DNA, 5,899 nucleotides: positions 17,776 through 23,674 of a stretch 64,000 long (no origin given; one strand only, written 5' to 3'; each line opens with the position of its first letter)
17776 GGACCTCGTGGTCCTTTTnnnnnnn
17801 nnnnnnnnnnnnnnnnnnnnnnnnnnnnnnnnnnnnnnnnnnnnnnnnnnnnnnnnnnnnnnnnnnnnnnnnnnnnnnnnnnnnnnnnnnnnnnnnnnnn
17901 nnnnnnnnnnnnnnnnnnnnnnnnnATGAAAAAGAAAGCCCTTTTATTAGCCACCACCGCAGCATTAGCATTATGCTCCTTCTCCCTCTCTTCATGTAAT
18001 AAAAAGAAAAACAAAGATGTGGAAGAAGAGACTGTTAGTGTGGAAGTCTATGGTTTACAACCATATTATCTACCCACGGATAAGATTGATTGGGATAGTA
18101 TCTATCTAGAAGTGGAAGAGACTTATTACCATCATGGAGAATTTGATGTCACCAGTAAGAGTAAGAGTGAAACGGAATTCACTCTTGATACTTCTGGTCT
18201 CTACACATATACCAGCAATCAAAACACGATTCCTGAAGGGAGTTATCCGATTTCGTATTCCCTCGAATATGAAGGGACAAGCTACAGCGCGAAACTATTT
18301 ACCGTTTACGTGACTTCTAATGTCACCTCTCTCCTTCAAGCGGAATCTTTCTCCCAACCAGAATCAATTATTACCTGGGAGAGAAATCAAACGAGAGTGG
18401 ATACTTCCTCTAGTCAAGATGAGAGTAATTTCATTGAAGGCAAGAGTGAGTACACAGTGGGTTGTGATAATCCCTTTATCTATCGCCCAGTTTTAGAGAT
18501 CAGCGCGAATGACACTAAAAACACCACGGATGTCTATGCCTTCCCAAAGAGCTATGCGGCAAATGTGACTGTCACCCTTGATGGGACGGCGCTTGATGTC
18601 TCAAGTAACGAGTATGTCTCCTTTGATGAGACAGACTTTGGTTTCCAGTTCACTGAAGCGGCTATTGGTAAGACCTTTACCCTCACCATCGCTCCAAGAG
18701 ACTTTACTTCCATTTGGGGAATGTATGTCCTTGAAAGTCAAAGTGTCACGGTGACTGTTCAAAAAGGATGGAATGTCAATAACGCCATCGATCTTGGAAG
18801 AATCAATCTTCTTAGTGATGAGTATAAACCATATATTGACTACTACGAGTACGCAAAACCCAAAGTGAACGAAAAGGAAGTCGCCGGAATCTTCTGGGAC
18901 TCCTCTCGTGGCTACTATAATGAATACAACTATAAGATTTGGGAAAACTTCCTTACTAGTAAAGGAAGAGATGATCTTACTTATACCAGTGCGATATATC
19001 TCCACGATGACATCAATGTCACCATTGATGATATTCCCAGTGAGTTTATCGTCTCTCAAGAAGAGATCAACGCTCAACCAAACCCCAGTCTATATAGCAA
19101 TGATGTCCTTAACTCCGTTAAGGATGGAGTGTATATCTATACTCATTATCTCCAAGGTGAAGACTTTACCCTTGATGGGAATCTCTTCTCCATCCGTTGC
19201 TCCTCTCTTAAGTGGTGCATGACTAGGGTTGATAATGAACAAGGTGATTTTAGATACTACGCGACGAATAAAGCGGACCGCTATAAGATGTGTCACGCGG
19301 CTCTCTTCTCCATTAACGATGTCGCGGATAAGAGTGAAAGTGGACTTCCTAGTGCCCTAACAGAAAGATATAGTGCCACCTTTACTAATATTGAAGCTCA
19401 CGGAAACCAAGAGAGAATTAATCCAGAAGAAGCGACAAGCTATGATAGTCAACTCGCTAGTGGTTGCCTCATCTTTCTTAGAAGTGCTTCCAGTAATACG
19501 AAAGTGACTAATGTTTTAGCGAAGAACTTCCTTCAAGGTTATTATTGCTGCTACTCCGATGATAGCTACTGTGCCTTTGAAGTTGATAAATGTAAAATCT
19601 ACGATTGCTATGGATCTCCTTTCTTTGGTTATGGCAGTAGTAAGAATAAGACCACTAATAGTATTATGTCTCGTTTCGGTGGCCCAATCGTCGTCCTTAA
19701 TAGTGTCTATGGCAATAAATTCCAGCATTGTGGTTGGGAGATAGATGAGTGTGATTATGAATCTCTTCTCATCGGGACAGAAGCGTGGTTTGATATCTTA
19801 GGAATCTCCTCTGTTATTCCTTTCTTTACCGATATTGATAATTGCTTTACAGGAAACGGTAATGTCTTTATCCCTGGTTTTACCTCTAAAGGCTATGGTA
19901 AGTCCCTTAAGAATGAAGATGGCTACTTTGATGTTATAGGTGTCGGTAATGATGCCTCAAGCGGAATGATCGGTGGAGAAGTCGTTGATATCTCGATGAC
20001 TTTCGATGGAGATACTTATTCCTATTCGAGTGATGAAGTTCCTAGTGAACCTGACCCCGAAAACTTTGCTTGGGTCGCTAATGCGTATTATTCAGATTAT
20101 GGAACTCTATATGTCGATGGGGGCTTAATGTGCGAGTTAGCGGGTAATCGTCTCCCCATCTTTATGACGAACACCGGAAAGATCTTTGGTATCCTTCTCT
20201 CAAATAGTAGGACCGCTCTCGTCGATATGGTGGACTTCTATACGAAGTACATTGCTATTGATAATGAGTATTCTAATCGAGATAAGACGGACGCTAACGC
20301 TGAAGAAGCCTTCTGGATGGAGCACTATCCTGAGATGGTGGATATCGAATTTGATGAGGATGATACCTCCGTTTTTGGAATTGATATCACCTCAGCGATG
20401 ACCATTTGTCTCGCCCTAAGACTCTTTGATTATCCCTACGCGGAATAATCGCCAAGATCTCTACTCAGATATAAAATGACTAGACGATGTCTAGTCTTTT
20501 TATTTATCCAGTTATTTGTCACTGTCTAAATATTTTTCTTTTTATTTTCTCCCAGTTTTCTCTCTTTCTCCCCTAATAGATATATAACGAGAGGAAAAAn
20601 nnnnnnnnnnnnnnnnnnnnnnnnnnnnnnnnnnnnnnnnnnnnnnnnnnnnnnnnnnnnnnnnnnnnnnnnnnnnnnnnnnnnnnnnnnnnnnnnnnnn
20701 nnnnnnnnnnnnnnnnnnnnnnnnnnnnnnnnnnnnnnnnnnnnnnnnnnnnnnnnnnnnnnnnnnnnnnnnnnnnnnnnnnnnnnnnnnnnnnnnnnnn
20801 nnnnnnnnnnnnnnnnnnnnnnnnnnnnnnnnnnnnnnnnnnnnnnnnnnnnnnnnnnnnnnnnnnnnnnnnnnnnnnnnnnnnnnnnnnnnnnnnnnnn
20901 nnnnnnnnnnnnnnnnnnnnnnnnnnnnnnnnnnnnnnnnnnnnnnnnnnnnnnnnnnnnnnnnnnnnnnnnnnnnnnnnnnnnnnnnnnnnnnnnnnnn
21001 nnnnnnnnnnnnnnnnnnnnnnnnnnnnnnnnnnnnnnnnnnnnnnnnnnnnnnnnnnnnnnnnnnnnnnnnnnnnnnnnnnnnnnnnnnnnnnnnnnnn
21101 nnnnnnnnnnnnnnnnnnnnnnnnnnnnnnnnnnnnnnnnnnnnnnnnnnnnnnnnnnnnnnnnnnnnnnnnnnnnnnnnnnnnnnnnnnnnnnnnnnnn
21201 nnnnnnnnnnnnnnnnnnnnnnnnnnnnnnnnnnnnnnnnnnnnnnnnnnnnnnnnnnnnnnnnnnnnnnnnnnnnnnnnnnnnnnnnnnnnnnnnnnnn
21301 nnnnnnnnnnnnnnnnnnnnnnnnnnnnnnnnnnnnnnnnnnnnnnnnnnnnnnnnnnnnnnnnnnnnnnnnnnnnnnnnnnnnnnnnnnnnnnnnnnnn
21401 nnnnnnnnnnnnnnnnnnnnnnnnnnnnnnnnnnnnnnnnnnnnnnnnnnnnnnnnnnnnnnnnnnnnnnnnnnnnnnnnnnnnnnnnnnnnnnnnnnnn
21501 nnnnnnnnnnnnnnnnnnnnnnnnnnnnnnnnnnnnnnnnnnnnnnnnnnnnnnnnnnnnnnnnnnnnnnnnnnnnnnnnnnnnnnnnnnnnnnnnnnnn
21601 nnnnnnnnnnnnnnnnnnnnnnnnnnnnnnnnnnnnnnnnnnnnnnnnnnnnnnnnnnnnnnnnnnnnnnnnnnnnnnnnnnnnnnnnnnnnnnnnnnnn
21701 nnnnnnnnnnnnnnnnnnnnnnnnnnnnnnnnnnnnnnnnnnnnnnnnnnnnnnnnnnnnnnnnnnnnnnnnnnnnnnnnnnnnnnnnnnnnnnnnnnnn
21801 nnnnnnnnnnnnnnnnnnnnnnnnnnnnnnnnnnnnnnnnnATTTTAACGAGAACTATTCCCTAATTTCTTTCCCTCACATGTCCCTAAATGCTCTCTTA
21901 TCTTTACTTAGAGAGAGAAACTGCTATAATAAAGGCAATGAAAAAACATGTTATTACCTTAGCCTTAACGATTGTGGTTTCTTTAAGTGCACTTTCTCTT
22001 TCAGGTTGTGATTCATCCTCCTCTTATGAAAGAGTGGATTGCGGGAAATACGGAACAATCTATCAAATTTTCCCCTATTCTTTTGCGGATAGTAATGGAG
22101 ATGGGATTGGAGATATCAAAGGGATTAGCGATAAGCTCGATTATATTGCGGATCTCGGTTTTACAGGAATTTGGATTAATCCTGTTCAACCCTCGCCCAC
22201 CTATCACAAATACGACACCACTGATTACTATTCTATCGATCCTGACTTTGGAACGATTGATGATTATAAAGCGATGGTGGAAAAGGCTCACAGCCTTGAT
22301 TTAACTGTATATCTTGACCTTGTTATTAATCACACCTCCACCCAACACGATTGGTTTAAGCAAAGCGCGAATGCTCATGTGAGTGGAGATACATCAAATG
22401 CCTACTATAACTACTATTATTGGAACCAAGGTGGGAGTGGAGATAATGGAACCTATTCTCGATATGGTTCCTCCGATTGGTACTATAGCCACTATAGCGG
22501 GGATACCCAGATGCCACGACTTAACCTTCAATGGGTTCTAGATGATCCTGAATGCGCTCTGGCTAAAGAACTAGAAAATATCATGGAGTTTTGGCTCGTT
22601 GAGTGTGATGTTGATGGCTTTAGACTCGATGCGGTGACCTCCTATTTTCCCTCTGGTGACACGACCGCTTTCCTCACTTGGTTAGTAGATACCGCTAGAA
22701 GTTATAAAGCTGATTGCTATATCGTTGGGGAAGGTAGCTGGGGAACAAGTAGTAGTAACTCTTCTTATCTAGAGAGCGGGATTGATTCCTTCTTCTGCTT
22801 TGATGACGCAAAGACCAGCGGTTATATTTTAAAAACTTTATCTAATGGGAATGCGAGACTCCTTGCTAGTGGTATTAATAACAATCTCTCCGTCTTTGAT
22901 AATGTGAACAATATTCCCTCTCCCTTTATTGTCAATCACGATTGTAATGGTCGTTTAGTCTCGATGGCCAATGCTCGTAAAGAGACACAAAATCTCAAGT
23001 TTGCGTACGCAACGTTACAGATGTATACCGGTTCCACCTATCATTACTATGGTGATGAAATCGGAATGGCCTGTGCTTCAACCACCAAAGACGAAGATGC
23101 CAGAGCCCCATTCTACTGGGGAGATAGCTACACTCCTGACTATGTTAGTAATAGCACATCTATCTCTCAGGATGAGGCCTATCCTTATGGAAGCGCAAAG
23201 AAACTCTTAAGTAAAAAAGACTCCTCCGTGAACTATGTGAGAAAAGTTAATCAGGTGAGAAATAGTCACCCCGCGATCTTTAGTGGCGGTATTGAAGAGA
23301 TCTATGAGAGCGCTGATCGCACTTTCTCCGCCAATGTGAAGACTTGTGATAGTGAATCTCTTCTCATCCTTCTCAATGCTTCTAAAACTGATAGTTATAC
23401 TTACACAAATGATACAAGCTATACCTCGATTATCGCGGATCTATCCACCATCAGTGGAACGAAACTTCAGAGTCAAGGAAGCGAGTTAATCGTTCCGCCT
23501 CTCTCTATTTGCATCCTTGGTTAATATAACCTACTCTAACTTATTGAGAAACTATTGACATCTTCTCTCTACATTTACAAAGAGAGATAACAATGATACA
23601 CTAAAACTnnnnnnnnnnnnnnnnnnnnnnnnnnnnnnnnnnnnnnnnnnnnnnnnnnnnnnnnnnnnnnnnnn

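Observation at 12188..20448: Tandem triplet of large paralogous lipoproteins with recombination-ready identical DNA tracts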

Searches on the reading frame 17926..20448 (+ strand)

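Call 3: search_protein_families(library=pfam, proteins=[window:17926-20448:+], max_evalue=0.1)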
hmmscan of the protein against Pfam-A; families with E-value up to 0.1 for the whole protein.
window:17926-20448:+ (840 aa): 1 family
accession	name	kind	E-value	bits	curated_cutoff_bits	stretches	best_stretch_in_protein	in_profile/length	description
PF13229.12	Beta_helix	-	0.0036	17.4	25.9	1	482-600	55-154/158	Right handed beta helix region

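Call 16: search_protein_families(library=ncbifam, proteins=[window:17926-20448:+], max_evalue=0.1)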
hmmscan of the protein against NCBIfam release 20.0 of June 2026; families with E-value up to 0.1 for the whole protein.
window:17926-20448:+ (840 aa): 0 families

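Call 101: search_protein_families(library=phrogs, proteins=[window:17926-20448:+], max_evalue=0.1)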
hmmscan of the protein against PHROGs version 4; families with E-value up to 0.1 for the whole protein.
window:17926-20448:+ (840 aa): 0 families

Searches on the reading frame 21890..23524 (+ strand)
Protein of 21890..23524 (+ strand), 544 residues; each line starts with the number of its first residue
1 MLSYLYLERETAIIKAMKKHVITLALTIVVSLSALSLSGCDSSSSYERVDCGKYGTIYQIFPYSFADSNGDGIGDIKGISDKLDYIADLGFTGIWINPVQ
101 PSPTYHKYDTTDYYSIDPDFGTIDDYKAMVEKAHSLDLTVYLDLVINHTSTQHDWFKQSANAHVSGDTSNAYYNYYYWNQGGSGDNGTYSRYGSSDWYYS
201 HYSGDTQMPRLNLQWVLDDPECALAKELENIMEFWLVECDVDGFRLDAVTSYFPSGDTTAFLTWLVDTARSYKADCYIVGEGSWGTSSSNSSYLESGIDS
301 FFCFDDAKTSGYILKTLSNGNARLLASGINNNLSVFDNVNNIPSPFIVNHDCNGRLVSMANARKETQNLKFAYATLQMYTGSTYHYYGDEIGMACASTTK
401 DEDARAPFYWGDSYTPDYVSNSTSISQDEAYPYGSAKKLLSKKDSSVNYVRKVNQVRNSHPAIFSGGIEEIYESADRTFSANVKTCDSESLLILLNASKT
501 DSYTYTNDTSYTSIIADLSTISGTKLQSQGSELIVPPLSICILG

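Call 3: search_protein_families(library=pfam, proteins=[window:21890-23524:+], max_evalue=0.1)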
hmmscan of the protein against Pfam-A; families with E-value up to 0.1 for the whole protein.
window:21890-23524:+ (544 aa): 2 families
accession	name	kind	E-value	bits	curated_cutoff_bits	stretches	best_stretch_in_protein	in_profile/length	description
PF00128.31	Alpha-amylase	-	2.2e-74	251.8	22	1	59-465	1-445/446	Alpha amylase, catalytic domain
PF14701.12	hDGE_amylase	-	0.015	14.8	27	1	73-165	18-119/439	Glycogen debranching enzyme, glucanotransferase domain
